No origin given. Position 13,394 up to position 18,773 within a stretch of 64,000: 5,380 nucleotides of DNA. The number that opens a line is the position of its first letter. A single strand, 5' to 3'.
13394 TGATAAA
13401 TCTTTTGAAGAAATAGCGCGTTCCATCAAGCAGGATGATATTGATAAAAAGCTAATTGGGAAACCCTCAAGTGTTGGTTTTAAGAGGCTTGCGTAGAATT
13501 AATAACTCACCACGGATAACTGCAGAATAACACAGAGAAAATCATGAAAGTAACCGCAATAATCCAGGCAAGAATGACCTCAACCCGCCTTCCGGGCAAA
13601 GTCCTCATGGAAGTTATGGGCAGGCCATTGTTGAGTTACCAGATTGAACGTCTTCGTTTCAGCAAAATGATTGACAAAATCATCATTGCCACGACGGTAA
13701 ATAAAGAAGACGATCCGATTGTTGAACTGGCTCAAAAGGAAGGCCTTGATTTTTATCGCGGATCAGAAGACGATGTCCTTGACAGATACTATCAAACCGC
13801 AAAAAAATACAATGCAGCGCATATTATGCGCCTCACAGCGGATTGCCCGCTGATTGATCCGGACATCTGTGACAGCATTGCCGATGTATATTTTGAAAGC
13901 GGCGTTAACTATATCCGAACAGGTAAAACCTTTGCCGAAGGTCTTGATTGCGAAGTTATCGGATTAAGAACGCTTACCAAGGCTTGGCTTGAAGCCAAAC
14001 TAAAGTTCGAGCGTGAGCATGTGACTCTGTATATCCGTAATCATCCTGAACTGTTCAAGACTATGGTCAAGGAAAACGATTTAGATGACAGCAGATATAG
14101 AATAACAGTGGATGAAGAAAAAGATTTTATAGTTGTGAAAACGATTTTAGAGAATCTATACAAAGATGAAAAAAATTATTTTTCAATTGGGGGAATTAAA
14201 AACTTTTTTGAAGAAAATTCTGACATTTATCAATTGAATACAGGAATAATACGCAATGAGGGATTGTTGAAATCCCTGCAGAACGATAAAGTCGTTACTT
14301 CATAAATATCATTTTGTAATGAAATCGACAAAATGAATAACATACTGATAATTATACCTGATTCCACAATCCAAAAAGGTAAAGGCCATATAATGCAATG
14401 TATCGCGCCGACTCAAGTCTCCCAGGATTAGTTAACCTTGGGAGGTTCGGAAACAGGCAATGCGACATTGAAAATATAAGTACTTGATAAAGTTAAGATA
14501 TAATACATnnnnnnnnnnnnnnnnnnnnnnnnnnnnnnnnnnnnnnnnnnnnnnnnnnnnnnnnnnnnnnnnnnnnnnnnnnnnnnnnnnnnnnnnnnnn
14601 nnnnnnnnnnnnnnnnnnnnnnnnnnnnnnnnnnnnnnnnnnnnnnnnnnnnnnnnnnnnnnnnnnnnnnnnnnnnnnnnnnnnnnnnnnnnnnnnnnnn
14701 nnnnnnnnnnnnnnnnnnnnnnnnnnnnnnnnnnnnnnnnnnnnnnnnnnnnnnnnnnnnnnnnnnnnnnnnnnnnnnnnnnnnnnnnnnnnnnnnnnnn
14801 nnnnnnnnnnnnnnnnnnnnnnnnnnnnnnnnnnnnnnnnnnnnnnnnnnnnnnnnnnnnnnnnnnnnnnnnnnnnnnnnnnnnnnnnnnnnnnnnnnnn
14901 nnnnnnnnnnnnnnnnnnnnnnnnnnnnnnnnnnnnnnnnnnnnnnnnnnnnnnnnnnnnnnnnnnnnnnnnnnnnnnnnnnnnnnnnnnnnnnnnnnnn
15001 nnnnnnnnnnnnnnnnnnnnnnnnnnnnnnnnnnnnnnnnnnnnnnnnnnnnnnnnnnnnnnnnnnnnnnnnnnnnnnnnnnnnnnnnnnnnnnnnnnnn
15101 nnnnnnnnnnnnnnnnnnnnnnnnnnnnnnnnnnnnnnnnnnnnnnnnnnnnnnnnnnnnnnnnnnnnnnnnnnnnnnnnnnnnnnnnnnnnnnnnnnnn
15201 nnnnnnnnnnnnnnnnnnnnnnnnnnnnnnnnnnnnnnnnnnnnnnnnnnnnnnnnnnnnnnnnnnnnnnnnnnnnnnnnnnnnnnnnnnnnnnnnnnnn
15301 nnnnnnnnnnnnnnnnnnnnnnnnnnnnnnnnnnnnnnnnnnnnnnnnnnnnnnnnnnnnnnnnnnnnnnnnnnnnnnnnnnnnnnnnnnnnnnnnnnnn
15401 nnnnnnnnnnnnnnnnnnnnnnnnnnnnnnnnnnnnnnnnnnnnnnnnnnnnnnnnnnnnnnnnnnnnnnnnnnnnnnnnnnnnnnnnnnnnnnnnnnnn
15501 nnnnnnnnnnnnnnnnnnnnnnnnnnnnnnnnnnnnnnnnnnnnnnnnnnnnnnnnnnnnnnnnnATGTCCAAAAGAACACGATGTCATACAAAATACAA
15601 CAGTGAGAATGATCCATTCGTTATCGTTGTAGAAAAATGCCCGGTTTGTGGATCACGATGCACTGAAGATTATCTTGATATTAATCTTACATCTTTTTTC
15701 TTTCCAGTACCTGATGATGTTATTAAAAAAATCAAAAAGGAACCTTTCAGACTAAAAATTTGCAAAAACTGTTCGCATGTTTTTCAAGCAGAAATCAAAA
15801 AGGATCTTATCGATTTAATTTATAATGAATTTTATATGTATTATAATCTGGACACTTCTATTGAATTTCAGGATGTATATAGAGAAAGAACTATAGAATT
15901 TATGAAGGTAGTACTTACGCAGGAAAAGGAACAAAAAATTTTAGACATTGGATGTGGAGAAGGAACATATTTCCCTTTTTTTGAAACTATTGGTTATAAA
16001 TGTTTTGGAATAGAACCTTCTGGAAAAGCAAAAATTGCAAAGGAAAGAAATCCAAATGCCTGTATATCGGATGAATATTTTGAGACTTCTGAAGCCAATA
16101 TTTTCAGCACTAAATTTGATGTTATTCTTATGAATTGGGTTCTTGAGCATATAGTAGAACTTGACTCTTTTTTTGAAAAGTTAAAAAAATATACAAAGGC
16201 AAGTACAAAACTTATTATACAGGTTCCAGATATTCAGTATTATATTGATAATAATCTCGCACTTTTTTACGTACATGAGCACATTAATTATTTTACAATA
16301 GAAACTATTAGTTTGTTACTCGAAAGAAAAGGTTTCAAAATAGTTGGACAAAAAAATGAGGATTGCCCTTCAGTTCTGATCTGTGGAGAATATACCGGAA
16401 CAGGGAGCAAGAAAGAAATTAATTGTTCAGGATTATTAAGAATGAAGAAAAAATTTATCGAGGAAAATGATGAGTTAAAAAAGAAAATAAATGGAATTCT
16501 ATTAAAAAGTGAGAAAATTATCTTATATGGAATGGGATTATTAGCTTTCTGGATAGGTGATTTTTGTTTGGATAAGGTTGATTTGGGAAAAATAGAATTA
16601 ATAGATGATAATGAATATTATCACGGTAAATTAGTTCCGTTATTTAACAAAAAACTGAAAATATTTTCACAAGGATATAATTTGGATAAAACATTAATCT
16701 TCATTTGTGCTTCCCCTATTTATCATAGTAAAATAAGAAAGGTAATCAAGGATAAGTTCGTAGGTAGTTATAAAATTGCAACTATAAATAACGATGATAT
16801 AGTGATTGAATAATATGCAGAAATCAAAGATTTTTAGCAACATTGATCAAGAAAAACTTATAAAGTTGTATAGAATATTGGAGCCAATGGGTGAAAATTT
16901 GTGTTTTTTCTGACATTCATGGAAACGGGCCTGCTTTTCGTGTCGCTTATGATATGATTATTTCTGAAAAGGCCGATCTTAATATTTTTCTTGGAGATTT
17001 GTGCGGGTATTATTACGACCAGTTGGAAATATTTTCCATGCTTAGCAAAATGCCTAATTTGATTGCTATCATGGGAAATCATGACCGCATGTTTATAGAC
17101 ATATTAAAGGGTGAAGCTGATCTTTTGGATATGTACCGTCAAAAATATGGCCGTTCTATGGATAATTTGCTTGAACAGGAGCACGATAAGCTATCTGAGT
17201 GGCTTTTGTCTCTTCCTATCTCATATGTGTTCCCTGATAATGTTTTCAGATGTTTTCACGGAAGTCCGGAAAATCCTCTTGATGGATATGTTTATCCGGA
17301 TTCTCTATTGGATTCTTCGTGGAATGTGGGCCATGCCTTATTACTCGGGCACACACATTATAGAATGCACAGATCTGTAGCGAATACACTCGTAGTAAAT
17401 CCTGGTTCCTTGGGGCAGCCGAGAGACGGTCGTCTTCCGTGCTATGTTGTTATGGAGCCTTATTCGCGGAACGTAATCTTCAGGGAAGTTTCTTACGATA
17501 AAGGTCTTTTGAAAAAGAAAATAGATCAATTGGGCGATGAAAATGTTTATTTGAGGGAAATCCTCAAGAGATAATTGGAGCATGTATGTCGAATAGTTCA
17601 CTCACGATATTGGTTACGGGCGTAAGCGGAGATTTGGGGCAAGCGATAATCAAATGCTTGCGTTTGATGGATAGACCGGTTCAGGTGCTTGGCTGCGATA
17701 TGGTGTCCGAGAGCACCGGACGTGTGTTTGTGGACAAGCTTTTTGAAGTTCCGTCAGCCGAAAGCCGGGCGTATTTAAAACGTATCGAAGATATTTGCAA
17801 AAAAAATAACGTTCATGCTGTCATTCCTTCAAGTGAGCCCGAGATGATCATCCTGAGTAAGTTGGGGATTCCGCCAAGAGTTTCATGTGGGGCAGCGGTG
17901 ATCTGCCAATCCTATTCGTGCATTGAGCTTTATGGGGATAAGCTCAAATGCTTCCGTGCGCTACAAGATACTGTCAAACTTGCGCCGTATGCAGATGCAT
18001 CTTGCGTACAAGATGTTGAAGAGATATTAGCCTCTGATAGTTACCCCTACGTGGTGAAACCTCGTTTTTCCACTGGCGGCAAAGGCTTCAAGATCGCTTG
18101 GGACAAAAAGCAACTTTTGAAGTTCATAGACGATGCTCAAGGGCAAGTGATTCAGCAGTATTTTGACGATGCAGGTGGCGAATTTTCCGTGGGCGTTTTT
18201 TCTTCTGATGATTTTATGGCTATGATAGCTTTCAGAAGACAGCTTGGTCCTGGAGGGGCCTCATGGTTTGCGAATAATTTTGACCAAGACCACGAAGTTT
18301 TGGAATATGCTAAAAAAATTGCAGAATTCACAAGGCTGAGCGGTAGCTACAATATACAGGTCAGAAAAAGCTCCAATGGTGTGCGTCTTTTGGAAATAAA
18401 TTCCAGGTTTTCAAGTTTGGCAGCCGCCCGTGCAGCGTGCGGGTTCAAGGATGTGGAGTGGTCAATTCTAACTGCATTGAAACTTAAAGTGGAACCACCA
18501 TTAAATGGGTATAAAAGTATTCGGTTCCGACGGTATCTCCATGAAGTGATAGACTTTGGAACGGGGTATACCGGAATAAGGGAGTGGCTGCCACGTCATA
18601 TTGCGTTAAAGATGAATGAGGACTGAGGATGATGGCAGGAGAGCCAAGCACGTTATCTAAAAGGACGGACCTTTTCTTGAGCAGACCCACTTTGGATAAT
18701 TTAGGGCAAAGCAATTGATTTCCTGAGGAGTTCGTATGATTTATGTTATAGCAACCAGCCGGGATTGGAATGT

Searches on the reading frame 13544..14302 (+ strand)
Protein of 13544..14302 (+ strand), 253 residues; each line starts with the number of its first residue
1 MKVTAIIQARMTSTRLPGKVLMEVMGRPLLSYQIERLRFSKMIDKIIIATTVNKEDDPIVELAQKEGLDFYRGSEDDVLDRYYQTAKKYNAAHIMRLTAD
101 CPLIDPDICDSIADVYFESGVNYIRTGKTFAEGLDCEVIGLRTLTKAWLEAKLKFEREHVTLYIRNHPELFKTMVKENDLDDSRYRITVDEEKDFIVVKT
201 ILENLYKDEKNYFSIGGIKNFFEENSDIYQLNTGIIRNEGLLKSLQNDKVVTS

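Call 50: search_protein_families(library=pfam, proteins=[window:13544-14302:+], max_evalue=0.00001)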
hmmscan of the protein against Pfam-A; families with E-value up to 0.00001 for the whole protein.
window:13544-14302:+ (253 aa): 1 family
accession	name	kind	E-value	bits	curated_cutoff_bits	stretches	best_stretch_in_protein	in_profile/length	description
PF02348.25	CTP_transf_3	-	3.7e-30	105.8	22.6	1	5-191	2-191/217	Cytidylyltransferase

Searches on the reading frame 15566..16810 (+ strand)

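Call 50: search_protein_families(library=pfam, proteins=[window:15566-16810:+], max_evalue=0.00001)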
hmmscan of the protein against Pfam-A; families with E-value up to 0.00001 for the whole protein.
window:15566-16810:+ (415 aa): 4 families
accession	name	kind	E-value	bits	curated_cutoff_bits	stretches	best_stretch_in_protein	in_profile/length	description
PF13489.12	Methyltransf_23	-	1.2e-20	74.3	27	1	117-260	18-162/164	Methyltransferase domain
PF08241.18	Methyltransf_11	-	3.2e-09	37.7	21.2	1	126-217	1-94/95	Methyltransferase domain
PF08242.18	Methyltransf_12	-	2.4e-08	35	30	1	126-212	1-94/98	Methyltransferase domain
PF13847.12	Methyltransf_31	-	3.8e-08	33.6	27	1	120-223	2-114/145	Methyltransferase domain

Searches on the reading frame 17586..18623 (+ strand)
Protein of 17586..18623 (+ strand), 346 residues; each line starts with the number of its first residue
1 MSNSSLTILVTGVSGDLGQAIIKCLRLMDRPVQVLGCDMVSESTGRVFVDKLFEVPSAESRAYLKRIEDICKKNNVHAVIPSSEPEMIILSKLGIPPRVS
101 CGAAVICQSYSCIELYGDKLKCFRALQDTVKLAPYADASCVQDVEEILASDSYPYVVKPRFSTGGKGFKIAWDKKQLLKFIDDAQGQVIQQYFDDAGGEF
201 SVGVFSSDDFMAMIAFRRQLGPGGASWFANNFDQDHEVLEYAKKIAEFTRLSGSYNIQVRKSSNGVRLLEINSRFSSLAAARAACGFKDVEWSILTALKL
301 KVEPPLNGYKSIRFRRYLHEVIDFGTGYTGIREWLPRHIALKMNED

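Call 50: search_protein_families(library=pfam, proteins=[window:17586-18623:+], max_evalue=0.00001)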
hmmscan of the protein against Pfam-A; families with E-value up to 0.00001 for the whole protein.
window:17586-18623:+ (346 aa): 4 families
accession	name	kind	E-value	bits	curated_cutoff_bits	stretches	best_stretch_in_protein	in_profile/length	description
PF15632.11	ATPgrasp_Ter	-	1.1e-12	48.3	29.1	1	197-303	13-114/131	ATP-grasp in the biosynthetic pathway with Ter operon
PF21360.3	PylC-like_N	-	1.9e-09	38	27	1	31-92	22-83/96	PylC-like, N-terminal domain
PF02655.19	ATP-grasp_3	-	1e-08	35.9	23.2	1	117-276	2-158/160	ATP-grasp domain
PF02786.22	CPSase_L_D2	-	2.9e-07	30.7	19.8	0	132-186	16-72/211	Carbamoyl-phosphate synthase L chain, ATP binding domain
